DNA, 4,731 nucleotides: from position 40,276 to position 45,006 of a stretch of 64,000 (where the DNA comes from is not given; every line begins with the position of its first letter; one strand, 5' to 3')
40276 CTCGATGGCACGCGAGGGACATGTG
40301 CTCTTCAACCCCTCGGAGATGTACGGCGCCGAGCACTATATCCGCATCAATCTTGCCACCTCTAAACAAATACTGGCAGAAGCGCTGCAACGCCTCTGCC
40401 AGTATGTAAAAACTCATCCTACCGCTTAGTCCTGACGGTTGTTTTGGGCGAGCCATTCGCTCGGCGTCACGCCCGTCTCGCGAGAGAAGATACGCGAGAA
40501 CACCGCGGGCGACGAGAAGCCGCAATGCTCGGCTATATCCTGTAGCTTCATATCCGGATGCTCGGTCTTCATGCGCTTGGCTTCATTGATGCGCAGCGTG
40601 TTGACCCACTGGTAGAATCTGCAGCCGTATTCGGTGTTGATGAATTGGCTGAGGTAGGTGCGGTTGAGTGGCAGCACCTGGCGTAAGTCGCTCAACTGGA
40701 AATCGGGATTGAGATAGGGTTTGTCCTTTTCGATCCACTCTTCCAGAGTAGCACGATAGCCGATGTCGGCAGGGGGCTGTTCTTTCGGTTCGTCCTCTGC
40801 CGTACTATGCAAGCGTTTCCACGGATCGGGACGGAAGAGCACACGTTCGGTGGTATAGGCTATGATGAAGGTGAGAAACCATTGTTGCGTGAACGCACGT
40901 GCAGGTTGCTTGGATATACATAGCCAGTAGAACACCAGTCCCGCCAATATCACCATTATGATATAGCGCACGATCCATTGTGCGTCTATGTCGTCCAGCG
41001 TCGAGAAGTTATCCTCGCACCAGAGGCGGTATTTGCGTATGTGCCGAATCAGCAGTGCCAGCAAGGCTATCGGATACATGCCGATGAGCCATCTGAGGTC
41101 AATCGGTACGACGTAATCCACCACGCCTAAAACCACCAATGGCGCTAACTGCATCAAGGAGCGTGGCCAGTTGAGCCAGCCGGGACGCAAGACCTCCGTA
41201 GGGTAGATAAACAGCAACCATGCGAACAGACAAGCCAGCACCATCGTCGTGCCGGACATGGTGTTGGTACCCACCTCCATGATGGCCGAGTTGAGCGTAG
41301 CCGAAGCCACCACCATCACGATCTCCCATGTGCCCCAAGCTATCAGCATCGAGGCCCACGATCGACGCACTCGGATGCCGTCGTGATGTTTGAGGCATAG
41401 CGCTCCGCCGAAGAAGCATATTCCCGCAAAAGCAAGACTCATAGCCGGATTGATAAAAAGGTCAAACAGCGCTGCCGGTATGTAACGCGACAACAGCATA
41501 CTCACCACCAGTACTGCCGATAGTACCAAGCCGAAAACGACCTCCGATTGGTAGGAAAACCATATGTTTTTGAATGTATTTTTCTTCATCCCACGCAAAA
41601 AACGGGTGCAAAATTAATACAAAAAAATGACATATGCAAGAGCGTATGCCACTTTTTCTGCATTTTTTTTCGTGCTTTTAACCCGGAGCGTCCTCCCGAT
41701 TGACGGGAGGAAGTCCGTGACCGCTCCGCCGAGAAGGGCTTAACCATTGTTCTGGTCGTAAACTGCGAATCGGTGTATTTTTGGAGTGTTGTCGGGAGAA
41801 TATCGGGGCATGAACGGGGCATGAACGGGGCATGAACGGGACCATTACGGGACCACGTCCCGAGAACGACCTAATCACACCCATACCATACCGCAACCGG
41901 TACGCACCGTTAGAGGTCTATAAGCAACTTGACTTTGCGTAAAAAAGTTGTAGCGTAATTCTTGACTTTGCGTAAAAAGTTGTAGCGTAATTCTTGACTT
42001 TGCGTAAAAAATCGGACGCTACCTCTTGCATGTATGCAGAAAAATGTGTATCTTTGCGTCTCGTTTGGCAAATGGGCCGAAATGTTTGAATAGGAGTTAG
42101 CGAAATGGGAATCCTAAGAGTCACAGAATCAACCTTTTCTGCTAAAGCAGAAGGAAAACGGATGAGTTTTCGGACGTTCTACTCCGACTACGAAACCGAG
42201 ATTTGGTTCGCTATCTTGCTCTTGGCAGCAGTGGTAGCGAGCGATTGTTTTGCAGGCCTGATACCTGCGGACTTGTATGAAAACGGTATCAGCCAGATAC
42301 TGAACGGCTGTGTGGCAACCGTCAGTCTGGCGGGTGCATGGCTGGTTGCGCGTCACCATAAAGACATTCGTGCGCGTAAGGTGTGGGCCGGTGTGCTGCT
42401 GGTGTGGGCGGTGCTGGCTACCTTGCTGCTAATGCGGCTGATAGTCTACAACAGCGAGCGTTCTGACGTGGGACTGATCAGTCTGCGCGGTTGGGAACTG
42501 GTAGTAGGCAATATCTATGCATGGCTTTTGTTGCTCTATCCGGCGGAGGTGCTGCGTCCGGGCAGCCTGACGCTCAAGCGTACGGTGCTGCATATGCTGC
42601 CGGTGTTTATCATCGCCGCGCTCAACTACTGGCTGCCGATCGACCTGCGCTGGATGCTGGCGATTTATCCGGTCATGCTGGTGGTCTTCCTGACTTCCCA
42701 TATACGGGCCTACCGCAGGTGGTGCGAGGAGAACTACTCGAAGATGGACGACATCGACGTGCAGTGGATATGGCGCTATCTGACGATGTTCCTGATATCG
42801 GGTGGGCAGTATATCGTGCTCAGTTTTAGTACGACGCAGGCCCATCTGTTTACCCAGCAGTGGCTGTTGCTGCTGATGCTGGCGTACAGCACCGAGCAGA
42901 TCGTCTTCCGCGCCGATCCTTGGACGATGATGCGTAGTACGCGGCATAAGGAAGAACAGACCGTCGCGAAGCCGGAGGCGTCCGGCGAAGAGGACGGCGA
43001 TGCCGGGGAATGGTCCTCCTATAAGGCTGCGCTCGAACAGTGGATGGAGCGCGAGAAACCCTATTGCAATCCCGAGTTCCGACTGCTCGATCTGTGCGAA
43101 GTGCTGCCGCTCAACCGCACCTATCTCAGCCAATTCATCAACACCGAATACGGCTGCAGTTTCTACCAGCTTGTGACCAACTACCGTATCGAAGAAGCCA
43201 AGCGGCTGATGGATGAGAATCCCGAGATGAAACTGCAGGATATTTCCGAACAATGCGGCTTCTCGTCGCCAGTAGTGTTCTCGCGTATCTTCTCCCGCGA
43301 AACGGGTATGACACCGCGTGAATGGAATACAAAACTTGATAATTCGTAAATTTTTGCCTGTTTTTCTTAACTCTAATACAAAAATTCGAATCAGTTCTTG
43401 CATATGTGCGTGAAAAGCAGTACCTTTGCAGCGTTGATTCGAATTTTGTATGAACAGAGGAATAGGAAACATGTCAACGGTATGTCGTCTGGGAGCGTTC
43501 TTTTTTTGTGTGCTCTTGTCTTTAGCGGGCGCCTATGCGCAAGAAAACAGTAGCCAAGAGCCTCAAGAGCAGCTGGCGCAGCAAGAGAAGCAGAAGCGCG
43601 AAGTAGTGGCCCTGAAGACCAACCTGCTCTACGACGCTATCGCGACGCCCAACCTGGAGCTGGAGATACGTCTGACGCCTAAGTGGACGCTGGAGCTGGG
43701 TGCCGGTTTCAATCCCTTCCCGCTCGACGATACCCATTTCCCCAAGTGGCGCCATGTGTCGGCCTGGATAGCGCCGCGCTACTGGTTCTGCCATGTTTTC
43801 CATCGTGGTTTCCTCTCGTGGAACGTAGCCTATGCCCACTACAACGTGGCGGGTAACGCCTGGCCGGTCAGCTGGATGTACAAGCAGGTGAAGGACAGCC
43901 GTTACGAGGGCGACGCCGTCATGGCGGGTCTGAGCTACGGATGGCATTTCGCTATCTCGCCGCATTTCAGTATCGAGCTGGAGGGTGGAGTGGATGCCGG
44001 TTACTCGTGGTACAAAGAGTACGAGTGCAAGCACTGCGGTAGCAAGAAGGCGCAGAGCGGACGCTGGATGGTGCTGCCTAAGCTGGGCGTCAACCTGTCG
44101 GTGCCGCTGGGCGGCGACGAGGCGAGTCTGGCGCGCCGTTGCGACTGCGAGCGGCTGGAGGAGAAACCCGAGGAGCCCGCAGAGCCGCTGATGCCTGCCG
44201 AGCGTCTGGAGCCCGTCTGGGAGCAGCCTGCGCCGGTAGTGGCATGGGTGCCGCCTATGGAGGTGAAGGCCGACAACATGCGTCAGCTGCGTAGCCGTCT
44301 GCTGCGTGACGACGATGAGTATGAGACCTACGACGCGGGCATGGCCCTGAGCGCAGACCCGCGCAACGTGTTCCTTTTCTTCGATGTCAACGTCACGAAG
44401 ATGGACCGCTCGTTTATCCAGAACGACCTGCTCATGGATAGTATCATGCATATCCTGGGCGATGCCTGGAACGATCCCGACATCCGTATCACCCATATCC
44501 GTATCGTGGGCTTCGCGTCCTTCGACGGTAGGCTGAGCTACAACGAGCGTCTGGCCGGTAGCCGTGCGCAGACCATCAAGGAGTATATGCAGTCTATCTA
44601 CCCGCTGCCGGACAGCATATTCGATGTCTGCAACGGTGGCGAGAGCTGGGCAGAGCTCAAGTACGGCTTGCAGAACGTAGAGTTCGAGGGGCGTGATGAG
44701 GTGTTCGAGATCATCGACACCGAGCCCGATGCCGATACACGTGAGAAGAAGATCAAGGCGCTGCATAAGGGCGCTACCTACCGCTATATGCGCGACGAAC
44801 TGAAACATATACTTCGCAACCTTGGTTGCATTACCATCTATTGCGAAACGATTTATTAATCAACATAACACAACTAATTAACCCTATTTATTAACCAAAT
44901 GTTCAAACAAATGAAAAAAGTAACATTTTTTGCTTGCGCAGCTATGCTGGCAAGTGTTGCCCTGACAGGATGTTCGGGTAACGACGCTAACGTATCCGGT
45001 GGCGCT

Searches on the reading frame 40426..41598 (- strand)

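Call 8: search_protein_families(library=pfam, proteins=[window:40426-41598:-], max_evalue=0.01)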
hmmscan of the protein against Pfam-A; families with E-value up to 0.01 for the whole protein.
window:40426-41598:- (390 aa): 2 families
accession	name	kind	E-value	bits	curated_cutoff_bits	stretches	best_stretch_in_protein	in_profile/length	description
PF12833.13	HTH_18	-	4.4e-18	65.8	33.6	1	309-384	5-79/80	Helix-turn-helix domain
PF00165.29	HTH_AraC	-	1.1e-11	45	26.6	1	348-383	7-41/42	Bacterial regulatory helix-turn-helix proteins, AraC family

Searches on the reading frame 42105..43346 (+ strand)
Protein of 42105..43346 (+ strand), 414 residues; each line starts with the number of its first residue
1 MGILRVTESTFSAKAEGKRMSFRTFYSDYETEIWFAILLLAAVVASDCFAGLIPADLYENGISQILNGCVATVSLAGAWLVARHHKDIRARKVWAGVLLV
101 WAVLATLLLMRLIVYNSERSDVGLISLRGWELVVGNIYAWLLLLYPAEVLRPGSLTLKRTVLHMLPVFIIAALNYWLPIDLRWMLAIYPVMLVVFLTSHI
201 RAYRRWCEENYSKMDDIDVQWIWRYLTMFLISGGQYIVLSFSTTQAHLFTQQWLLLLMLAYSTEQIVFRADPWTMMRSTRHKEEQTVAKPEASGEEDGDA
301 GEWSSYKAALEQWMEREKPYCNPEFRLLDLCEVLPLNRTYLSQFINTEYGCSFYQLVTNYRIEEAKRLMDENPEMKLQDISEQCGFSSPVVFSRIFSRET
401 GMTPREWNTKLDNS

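Call 8: search_protein_families(library=pfam, proteins=[window:42105-43346:+], max_evalue=0.01)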
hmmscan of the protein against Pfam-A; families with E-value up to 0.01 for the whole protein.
window:42105-43346:+ (414 aa): 2 families
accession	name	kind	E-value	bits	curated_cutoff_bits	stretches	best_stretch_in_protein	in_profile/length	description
PF12833.13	HTH_18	-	4.7e-18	65.7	33.6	1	330-408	1-78/80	Helix-turn-helix domain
PF00165.29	HTH_AraC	-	6.6e-10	39.3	26.6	1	374-407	8-40/42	Bacterial regulatory helix-turn-helix proteins, AraC family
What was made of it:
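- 42105..43349 (+): AraC-family regulator (414 aa) with a hydrophobic N-terminal half, upstream of the cluster. Pfam HTH_18 and HTH_AraC (call 8).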

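Call 10: search_protein_families(library=ncbifam, proteins=[window:42105-43346:+], max_evalue=1)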
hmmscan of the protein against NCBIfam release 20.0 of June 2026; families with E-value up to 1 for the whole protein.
window:42105-43346:+ (414 aa): 27 families (the best 25 are shown)
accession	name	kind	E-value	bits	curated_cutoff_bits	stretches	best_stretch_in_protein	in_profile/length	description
NF010026.0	PRK13501.1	equivalog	8.9e-10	38.2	363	1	324-411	192-278/290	HTH-type transcriptional activator RhaR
NF010025.2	PRK13500.1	equivalog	2.5e-09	37.1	525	1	322-410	190-277/282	HTH-type transcriptional activator RhaR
NF049932.1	TranspRegBtr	equivalog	2.7e-09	36.1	900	1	329-407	185-262/531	bacillibactin transport transcriptional regulator Btr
NF010027.0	PRK13502.1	equivalog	2.8e-09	36.8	384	1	330-409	198-276/282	HTH-type transcriptional activator RhaR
TIGR04094.1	adjacent_YSIRK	equivalog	3.1e-09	36.3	200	1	329-407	306-382/383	YSIRK-targeted surface antigen transcriptional regulator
NF007860.0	PRK10572.1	equivalog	8.3e-09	34.7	208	1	324-410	199-284/292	arabinose operon transcriptional regulator AraC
NF047455.1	TF_Staph_AryK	equivalog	1.4e-08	33.4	850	1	323-411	172-259/759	transcriptional regulator AryK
NF049968.1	QhpR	equivalog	1.8e-08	33.9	250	1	349-407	226-283/284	AraC-like transcriptional regulator QhpR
NF047788.1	TransRegPocR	equivalog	2.2e-07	30.4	500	1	323-411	204-291/296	transcriptional regulator PocR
NF006902.0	PRK09393.1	equivalog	2.1e-06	27.1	425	1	337-412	250-323/327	transcriptional regulator FtrA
NF007633.0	PRK10296.1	equivalog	7.8e-06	25.6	264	1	331-412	196-276/280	transcriptional regulator ChbR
NF050186.1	TransRegGliRPseudo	equivalog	1.7e-05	24.4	570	1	348-408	275-334/338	AraC family transcriptional regulator GliR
TIGR02297.1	HpaA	equivalog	2e-05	24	274.65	1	332-408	210-285/287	4-hydroxyphenylacetate catabolism regulatory protein HpaA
NF010028.0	PRK13503.1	equivalog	0.0001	21.9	288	1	339-409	202-271/278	HTH-type transcriptional activator RhaS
NF007407.0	PRK09940.1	equivalog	0.0002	21.1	348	1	325-406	151-229/253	transcriptional regulator YdeO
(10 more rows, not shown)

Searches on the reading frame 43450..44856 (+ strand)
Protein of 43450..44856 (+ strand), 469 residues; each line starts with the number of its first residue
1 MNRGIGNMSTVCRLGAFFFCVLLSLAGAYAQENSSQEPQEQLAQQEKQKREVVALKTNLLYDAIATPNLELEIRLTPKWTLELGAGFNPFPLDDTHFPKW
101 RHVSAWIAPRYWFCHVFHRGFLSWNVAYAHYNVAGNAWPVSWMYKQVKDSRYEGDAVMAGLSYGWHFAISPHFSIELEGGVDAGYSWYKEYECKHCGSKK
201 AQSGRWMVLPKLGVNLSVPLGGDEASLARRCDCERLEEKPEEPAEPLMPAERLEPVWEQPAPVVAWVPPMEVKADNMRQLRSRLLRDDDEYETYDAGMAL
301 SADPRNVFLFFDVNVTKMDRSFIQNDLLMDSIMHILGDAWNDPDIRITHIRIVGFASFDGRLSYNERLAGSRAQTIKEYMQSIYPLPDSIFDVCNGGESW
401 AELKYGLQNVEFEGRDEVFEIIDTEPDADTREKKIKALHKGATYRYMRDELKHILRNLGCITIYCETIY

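Call 8: search_protein_families(library=pfam, proteins=[window:43450-44856:+], max_evalue=0.01)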
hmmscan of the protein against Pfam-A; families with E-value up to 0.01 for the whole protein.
window:43450-44856:+ (469 aa): 3 families
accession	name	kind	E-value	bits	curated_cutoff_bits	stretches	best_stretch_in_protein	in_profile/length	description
PF12099.14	DUF3575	-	2.1e-43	148.1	21.1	1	51-216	16-173/177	Protein of unknown function (DUF3575)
PF00691.25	OmpA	-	0.00043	21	27.2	1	339-389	23-72/98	OmpA family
PF03797.25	Autotransporter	-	0.0088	16.3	26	0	116-220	77-183/255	Autotransporter beta-domain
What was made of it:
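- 43450..44859 (+): Gene 1 of the cluster: DUF3575 beta-barrel-type protein with a weak OmpA-like C-terminal part (469 aa). Pfam DUF3575 at 2e-43; OmpA at 4e-4, below cut-off (call 8).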

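Call 10: search_protein_families(library=ncbifam, proteins=[window:43450-44856:+], max_evalue=1)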
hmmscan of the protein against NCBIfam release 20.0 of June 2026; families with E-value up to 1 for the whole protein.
window:43450-44856:+ (469 aa): 4 families
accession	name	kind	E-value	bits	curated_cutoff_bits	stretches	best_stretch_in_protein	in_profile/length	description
NF053611.1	YiaD_Gzip_OmpA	equivalog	0.0036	17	175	1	347-382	133-168/206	YiaD family glycine zipper/OmpA-like lipoprotein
NF053585.1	OMP_LP_YfiB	equivalog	0.004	17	128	1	344-383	84-123/163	outer membrane lipoprotein YfiB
NF053612.1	anchor_PA1041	equivalog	0.031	14.2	250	1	346-393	161-208/236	PA1041 family peptidoglycan-binding anchor lipoprotein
NF047726.1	AutTranAdhPGAsTpgA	equivalog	0.052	12.7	350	1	317-381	162-222/268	trimeric autotransporter adhesin/peptidogylcan-associated protein TpgA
